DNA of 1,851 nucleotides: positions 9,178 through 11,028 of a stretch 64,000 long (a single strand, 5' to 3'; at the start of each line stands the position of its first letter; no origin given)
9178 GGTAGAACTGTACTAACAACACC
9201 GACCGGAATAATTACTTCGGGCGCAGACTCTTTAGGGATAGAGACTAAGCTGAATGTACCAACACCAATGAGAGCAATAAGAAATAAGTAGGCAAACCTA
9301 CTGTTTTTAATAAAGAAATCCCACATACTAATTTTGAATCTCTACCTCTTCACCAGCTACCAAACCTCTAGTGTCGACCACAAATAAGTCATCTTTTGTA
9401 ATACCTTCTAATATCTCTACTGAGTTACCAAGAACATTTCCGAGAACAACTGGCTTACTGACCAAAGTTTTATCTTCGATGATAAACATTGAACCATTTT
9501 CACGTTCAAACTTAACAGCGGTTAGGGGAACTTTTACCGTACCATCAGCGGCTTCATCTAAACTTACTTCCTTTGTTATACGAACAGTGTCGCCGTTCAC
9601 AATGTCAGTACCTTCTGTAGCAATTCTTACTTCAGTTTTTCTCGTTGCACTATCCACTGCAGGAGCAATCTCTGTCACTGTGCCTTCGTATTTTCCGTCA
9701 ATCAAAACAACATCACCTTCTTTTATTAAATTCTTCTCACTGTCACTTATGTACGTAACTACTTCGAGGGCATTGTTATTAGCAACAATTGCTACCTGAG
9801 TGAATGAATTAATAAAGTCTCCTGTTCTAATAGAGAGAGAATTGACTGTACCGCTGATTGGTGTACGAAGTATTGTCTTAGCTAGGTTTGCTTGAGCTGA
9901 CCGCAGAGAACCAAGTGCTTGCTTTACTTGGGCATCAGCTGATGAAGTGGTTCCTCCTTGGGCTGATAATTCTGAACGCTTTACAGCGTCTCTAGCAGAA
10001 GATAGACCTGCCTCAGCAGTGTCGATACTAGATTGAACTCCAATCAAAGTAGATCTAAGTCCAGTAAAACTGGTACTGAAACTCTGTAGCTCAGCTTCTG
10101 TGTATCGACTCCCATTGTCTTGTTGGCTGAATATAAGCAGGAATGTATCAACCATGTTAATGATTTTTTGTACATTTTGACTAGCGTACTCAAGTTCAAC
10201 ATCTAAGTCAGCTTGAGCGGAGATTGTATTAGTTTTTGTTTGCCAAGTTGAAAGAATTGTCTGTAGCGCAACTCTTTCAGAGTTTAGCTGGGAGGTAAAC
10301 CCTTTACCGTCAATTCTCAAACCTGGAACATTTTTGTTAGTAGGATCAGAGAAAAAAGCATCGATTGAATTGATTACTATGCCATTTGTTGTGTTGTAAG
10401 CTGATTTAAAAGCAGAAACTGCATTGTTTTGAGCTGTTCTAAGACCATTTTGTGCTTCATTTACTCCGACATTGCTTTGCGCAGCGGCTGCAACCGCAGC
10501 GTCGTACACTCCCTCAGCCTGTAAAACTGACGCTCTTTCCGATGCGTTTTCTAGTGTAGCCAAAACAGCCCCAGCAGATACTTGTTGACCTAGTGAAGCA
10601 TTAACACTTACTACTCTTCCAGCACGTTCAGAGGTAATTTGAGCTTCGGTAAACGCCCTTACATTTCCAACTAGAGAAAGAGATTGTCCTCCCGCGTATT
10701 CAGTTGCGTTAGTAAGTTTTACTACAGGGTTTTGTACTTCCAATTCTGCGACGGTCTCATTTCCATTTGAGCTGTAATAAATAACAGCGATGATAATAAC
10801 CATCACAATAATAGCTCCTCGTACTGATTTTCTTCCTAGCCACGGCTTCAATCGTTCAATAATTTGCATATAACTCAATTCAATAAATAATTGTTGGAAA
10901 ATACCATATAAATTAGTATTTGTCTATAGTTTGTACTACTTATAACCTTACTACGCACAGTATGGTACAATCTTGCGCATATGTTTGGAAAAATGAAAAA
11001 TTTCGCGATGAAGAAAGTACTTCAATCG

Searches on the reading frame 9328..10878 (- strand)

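Call 68: search_protein_families(library=pfam, proteins=[window:9328-10878:-], max_evalue=0.00001)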
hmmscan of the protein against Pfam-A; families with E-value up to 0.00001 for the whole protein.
window:9328-10878:- (516 aa): 2 families
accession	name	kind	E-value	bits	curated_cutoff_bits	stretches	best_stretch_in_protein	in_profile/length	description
PF13437.12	HlyD_3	-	1e-16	62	22.2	1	337-425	2-97/106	HlyD family secretion protein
PF16576.10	HlyD_D23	-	7e-12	45.5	30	1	324-421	98-201/214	Barrel-sandwich domain of CusB or HlyD membrane-fusion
